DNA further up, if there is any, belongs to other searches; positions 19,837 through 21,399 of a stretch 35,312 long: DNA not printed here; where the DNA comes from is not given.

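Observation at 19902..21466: Hidden 46-aa Cys/Pro-rich ORF directly behind a radical SAM/SPASM enzyme: candidate thioether RiPP operon (ranthipeptide/sactipeptide-like)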

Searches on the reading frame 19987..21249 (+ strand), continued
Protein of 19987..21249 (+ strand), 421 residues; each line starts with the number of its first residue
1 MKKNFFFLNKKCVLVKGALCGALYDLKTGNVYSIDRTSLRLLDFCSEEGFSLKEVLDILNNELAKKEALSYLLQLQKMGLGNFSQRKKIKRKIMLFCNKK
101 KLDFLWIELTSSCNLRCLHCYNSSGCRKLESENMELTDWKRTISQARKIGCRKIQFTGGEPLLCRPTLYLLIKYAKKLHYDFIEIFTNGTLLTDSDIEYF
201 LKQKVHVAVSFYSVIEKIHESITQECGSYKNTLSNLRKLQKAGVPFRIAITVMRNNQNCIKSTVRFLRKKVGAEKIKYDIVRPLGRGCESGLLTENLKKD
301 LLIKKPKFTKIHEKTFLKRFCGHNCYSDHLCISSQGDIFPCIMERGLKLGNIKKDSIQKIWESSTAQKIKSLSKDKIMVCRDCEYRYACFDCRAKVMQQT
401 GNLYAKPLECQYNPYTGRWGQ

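Call 21: search_solved_structures(query=A1, max_evalue=0.00001)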
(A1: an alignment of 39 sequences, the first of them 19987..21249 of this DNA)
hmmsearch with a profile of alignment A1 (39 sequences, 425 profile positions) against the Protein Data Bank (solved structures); distinct sequences matched with E-value up to 0.00001: 29.
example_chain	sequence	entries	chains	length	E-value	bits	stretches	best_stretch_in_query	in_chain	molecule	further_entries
6efn_A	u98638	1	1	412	2.1e-29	105.9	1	106-370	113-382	Sporulation killing factor maturation protein SkfB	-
5wgg_A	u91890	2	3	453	7.2e-22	81.1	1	24-403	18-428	Radical SAM domain protein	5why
4k37_A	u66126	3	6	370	8e-21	77.6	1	109-272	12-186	Anaerobic sulfatase-maturating enzyme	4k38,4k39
4k36_A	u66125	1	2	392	1e-20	77.3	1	109-272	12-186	Anaerobic sulfatase-maturating enzyme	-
9dfn_A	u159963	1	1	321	7.3e-16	61.3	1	109-280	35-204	Radical SAM core domain-containing protein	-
9dfu_A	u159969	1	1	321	8.6e-16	61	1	108-280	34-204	Radical SAM core domain-containing protein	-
1tv7_A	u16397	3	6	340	1.1e-15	60.7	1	101-288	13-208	Molybdenum cofactor biosynthesis protein A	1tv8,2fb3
7vob_C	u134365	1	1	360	1.1e-15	60.7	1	102-277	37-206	Cytosylglucuronate decarboxylase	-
7voc_C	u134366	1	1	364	1.1e-15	60.6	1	102-277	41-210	Cytosylglucuronate decarboxylase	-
2fb2_A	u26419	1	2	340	1.2e-15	60.5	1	101-288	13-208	Molybdenum cofactor biosynthesis protein A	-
6b4c_A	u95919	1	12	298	7.2e-15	58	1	109-267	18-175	Viperin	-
9dgw_A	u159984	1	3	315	8.1e-15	57.8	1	109-267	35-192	Radical SAM core domain-containing protein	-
7n7i_A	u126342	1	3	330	8.9e-15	57.7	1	109-267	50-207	Viperin-like enzyme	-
9dfw_A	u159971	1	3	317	1e-14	57.5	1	109-264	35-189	Radical SAM core domain-containing protein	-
8vpo_A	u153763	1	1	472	1.3e-14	57.2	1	30-275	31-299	Radical SAM core domain-containing protein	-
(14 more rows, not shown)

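Call 37: predict_structure(alignment_id=A1)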
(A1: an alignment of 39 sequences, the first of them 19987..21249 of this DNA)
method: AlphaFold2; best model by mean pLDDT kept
length: 421 residues; sequences in the alignment: 39
mean_pLDDT: 92.4   pTM: 0.88
mean pLDDT of the five models: 92.4, 92.3, 92.1, 91.5, 90.8
residues with pLDDT >= 90: 346; 70-90: 53; 50-70: 15; < 50: 7
segments of 3 or more residues with pLDDT < 50: 124-130
pLDDT, mean of each block of 10 residues (from residue 1): 85 96 96 96 92 92 91 97 85 66 95 92 54 88 97 95 97 98 98 98 98 98 97 98 98 97 98 96 85 90 90 93 90 96 92 96 94 94 95 90 93 94 76
secondary structure, 60 per line:
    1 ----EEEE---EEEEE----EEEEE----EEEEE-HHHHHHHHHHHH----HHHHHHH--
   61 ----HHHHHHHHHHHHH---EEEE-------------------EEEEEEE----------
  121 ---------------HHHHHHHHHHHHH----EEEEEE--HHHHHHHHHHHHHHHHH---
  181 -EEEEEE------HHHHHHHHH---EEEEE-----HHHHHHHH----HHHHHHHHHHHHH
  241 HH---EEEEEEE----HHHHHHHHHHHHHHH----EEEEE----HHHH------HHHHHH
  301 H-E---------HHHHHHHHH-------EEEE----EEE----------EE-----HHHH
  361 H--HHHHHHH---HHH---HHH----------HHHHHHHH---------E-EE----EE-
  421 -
elements in order: E5-8 E12-16 E21-25 E30-34 H36-47 H52-58 H65-77 E81-84 E104-110 H136-148 E153-158 H161-177 E182-187 H194-202 E206-210 H216-223 H228-242 E246-252 H257-271 E276-280 H285-288 H295-301 H313-321 E329-332 E337-339 H357-361 H364-370 H393-400

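Call 41: fold_search(model_id=the predicted structure, library=pdb)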
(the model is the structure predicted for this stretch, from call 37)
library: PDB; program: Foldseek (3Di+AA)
matches with E <= 10: 1737; with E <= 0.001: 136
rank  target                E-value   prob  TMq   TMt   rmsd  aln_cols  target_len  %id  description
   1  5why_A                1.4e-19  1.00  0.60  0.60   8.1       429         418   19  Structural Insights into Thioether Bond Formation in the Biosynthesis of Sactipeptides (released 2017-07-26)
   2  5wgg_A                1.6e-19  1.00  0.61  0.59   8.0       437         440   20  Structural Insights into Thioether Bond Formation in the Biosynthesis of Sactipeptides (released 2017-07-26)
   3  5why_B                5.9e-19  1.00  0.60  0.60   8.3       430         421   19  Structural Insights into Thioether Bond Formation in the Biosynthesis of Sactipeptides (released 2017-07-26)
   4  6efn                  1.1e-16  1.00  0.52  0.57  11.4       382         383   20  Structure of a RiPP maturase, SkfB (released 2018-10-24)
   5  5v1s_B                1.2e-16  1.00  0.56  0.55  13.7       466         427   16  Crystal structure of Streptococcus suis SuiB bound to S-adenosylmethionine (released 2017-08-30)
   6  5v1t_A                5.2e-16  1.00  0.57  0.55  14.2       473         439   15  Crystal structure of Streptococcus suis SuiB bound to precursor peptide SuiA (released 2017-08-30)
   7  5v1q_A                5.2e-16  1.00  0.57  0.56  13.5       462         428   15  Crystal structure of Streptococcus suis SuiB (released 2017-08-30)
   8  5v1q_B                5.9e-16  1.00  0.56  0.54  13.7       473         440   16  Crystal structure of Streptococcus suis SuiB (released 2017-08-30)
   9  5v1s_A                1.6e-15  1.00  0.60  0.59  13.3       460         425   15  Crystal structure of Streptococcus suis SuiB bound to S-adenosylmethionine (released 2017-08-30)
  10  8vpo                  6.5e-15  1.00  0.58  0.55   9.3       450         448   17  X-Ray Crystal Structure of TigE from Paramaledivibacter caminithermalis (released 2024-02-07)
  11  4k37_A                1.1e-13  1.00  0.57  0.65   5.6       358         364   18  Native anSMEcpe with bound AdoMet (released 2013-05-08)
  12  4k38_A                1.2e-13  1.00  0.54  0.60   7.8       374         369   18  Native anSMEcpe with bound AdoMet and Kp18Cys peptide (released 2013-05-08)
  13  4k37_B                1.5e-13  1.00  0.57  0.64   5.4       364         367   19  Native anSMEcpe with bound AdoMet (released 2013-05-08)
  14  4k39_A                2.1e-13  1.00  0.55  0.64   5.9       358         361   19  Native anSMEcpe with bound AdoMet and Cp18Cys peptide (released 2013-05-08)
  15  4k36_A                3.6e-13  1.00  0.55  0.60   7.8       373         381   18  His6 tagged anSMEcpe with bound AdoMet (released 2013-05-08)
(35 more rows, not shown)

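Call 50: find_encoding_contigs(protein=P0002, flank=3000, max_places=2)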
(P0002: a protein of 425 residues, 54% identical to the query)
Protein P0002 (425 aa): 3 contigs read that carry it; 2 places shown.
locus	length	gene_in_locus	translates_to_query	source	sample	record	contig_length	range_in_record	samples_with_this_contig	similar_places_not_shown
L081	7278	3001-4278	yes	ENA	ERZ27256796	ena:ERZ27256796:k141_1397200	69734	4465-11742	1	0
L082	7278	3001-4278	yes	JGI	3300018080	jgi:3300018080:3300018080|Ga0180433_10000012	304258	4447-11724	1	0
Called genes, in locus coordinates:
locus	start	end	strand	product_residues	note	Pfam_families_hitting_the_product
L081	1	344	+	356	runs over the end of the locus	PF01098:FTSW_RODA_SPOVE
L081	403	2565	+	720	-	PF00133:tRNA-synt_1, PF09334:tRNA-synt_1g, PF13603:tRNA-synt_1_2 (weak), PF09334:tRNA-synt_1g (weak), PF08264:Anticodon_1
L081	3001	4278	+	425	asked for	PF04055:Radical_SAM, PF13353:Fer4_12, PF13186:SPASM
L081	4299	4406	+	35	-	-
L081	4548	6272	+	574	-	PF03485:Arg_tRNA_synt_N, PF00750:tRNA-synt_1d, PF05746:DALR_1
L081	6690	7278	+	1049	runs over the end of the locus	PF04563:RNA_pol_Rpb2_1, PF04561:RNA_pol_Rpb2_2, PF04565:RNA_pol_Rpb2_3, PF10385:RNA_pol_Rpb2_45, PF00562:RNA_pol_Rpb2_6, PF04560:RNA_pol_Rpb2_7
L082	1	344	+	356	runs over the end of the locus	PF01098:FTSW_RODA_SPOVE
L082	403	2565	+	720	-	PF00133:tRNA-synt_1, PF09334:tRNA-synt_1g, PF13603:tRNA-synt_1_2 (weak), PF09334:tRNA-synt_1g (weak), PF08264:Anticodon_1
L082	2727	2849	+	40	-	-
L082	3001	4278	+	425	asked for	PF04055:Radical_SAM, PF13353:Fer4_12, PF13186:SPASM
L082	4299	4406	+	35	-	-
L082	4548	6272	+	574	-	PF03485:Arg_tRNA_synt_N, PF00750:tRNA-synt_1d, PF05746:DALR_1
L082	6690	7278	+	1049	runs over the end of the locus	PF04563:RNA_pol_Rpb2_1, PF04561:RNA_pol_Rpb2_2, PF04565:RNA_pol_Rpb2_3, PF10385:RNA_pol_Rpb2_45, PF00562:RNA_pol_Rpb2_6, PF04560:RNA_pol_Rpb2_7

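Call 51: find_encoding_contigs(protein=P0003, flank=3000, max_places=2)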
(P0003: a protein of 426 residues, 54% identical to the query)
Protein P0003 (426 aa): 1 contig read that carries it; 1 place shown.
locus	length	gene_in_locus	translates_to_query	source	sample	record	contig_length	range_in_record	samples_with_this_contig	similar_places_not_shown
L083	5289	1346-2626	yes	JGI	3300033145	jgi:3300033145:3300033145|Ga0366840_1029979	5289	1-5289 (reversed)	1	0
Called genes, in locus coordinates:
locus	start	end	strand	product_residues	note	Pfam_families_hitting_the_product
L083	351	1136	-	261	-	-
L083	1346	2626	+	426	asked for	PF04055:Radical_SAM, PF13353:Fer4_12, PF13186:SPASM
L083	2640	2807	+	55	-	-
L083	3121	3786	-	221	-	-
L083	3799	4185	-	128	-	-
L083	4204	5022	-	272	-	-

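Call 52: find_encoding_contigs(protein=P0005, flank=3000, max_places=3)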
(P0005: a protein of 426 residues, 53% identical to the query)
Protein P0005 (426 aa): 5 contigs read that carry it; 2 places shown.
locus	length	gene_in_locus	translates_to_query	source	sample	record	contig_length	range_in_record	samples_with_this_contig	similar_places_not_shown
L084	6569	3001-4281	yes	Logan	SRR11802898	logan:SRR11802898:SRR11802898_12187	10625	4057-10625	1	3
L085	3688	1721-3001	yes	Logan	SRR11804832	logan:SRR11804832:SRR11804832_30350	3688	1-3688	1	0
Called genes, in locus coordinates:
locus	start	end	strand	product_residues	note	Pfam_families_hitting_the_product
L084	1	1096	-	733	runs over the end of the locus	PF01555:N6_N4_Mtase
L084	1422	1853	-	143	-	-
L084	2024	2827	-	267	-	-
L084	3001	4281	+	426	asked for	PF04055:Radical_SAM, PF13353:Fer4_12, PF13186:SPASM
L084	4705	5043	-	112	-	-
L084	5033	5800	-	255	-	PF01381:HTH_3, PF12844:HTH_19, PF13560:HTH_31 (weak), PF13274:SocA_Panacea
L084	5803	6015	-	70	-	PF01844:HNH (weak)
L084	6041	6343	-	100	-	-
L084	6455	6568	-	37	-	?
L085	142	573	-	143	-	-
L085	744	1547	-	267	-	-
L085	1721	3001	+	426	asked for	PF04055:Radical_SAM, PF13353:Fer4_12, PF13186:SPASM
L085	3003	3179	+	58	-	-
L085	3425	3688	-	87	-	?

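Call 56: search_protein_families(library=pfam, proteins=[L017:5640-7445:+, L040:2969-3835:-, L005:6866-7852:+, L007:1893-2549:+, L009:1337-2641:+, L019:2652-3791:+, L022:5715-6296:-], max_evalue=1)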
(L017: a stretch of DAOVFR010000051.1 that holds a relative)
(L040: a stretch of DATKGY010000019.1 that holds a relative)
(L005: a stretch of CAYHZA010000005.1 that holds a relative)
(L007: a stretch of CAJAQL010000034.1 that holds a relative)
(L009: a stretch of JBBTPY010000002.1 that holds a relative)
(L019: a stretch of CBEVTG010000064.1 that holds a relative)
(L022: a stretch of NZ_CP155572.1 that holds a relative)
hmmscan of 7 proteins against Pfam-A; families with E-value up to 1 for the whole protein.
L017:5640-7445:+ (602 aa): 21 families
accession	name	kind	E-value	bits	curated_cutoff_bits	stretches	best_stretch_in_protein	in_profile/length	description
PF00664.28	ABC_membrane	-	1.4e-43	150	28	1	46-312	3-271/274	ABC transporter transmembrane region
PF00005.33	ABC_tran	-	1.9e-32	113.1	25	1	379-528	1-137/137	ABC transporter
PF02463.25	SMC_N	-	4.7e-07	29.9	40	1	408-569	99-210/220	RecF/RecN/SMC N terminal domain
PF00270.35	DEAD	-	0.0027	17.9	26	1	388-555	13-157/167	DEAD/DEAH box helicase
PF00004.35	AAA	-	0.015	16.2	21.2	1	393-533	2-73/131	ATPase family associated with various cellular activities (AAA)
PF13304.12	AAA_21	-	0.015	15.9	27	0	393-434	3-44/304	AAA domain, putative AbiEii toxin, Type IV TA system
PF13191.12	AAA_16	-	0.016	16.1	32.6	1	390-547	25-161/167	AAA ATPase domain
PF13401.12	AAA_22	-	0.025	15.3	27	1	393-437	9-52/130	AAA domain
PF03193.22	RsgA_GTPase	-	0.032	14.5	30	1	388-411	106-128/174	RsgA GTPase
PF06414.18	Zeta_toxin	-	0.036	13.9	22.3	1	394-430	21-57/199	Zeta toxin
PF02367.23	TsaE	-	0.04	14.3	26.6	1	384-416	16-48/128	Threonylcarbamoyl adenosine biosynthesis protein TsaE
PF13555.12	AAA_29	-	0.042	14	27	1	384-406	17-39/61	P-loop containing region of AAA domain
PF13604.12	AAA_30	-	0.058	13.6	27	1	393-422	22-51/191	AAA domain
PF07728.20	AAA_5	-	0.12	12.9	22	1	392-422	2-30/139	AAA domain (dynein-related subfamily)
PF01591.24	6PF2K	-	0.12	12.1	27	1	392-461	16-78/223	6-phosphofructo-2-kinase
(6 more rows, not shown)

L040:2969-3835:- (289 aa): 0 families

L005:6866-7852:+ (329 aa): 7 families
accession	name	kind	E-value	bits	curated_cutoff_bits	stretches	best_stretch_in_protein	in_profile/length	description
PF21068.3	ATPgraspMvdD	-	1.1e-11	45.3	27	1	5-117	2-116/121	MvdD pre-ATP grasp domain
PF08443.16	RimK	-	1.3e-06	28.6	21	1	128-323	3-187/188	RimK-like ATP-grasp domain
PF18299.6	R2K_2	-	0.012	16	26.2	1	174-307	21-136/147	ATP-grasp domain, R2K clade family 2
PF14398.11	ATPgrasp_YheCD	-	0.037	13.7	26.8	1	226-301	148-225/255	YheC/D like ATP-grasp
PF18634.6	RXLR_WY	-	0.059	13.7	26.7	1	183-209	15-41/51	RXLR phytopathogen effector protein WY-domain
PF02955.21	GSH-S_ATP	-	0.12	12.2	23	1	142-235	11-100/175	Prokaryotic glutathione synthetase, ATP-grasp domain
PF14243.11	R2K_3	-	0.25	11.9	26.3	1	206-307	74-156/169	ATP-grasp domain, R2K clade family 3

L007:1893-2549:+ (219 aa): 3 families
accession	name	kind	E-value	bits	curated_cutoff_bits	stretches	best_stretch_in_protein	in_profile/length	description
PF06114.19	Peptidase_M78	-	0.0061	16.8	22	1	101-153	19-70/123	IrrE N-terminal-like domain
PF20417.3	Gemin6_C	-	0.11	12.7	33.4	1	60-82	14-36/80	Gemin6 C-terminal domain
PF10263.15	SprT-like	-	0.16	12.3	25.6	1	116-142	52-78/108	SprT-like family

L009:1337-2641:+ (435 aa): 3 families
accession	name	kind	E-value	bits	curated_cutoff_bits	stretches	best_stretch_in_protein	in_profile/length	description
PF04055.27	Radical_SAM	-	7.4e-13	49.4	29.5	1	79-217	3-137/166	Radical SAM superfamily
PF13353.11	Fer4_12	-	5.8e-06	27.1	22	1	78-204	10-133/137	4Fe-4S single cluster domain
PF07852.16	DUF1642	-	0.015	16.2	27.8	1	344-378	54-88/138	Protein of unknown function (DUF1642)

L019:2652-3791:+ (380 aa): 0 families

L022:5715-6296:- (194 aa): 1 family
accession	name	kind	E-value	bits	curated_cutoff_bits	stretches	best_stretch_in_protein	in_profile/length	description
PF09997.14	DUF2238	-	0.00045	20.5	26.4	1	49-152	37-117/140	Predicted membrane protein (DUF2238)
